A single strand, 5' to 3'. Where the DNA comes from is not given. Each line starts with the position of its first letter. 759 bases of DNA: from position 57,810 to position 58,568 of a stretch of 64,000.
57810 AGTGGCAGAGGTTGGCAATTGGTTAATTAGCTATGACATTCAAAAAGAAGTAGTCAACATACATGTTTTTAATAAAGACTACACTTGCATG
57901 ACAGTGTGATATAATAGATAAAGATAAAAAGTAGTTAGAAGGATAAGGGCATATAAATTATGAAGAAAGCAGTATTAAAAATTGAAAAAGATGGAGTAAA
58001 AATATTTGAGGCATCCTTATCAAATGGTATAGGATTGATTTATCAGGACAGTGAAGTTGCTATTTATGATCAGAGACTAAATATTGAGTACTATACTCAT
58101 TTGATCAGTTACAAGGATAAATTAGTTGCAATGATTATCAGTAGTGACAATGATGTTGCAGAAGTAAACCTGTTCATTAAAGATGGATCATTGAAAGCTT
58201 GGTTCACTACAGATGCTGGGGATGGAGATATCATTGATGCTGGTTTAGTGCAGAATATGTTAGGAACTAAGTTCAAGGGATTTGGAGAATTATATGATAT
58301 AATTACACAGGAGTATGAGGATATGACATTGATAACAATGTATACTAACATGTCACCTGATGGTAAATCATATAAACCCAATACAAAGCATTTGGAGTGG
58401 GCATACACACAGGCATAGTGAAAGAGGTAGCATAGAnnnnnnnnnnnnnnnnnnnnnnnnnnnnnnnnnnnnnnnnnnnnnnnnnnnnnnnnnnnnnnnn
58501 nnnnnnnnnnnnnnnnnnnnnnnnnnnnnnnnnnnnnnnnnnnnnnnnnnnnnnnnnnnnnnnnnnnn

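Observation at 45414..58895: Hot-spot of tandem paralog families with decaying copies (families D, E, F, G)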

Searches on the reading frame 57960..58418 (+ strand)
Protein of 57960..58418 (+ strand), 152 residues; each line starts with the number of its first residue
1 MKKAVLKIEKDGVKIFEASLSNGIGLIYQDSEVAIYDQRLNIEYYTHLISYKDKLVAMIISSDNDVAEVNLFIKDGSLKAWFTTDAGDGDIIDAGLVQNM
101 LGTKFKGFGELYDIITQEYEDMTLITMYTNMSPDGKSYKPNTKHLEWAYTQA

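Call 57: search_protein_families(library=pfam, proteins=[window:57960-58418:+], max_evalue=0.01)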
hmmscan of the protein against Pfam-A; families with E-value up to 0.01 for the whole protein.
window:57960-58418:+ (152 aa): 0 families

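Call 59: search_protein_families(library=padloc, proteins=[window:57960-58418:+], max_evalue=0.01)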
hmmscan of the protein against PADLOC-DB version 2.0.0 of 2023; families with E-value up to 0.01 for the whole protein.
window:57960-58418:+ (152 aa): 0 families

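Call 76: predict_structure(alignment_id=A3)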
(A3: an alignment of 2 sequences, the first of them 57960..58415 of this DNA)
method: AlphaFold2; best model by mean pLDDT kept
length: 152 residues; sequences in the alignment: 2
mean_pLDDT: 69.6   pTM: 0.69
mean pLDDT of the five models: 69.6, 41.4, 36.9, 35.7, 34.5
residues with pLDDT >= 90: 15; 70-90: 70; 50-70: 43; < 50: 24
segments of 3 or more residues with pLDDT < 50: 89-110
pLDDT, mean of each block of 10 residues (from residue 1): 76 90 84 86 80 82 73 72 60 33 36 70 73 61 67 54
secondary structure, 60 per line:
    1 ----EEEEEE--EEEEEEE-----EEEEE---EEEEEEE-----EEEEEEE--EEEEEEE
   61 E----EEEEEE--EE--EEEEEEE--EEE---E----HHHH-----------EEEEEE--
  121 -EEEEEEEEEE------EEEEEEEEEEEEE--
elements in order: E5-10 E13-19 E25-29 E33-39 E45-51 E54-61 E66-71 E78-84 E87-89 H98-101 E113-118 E122-131 E138-150
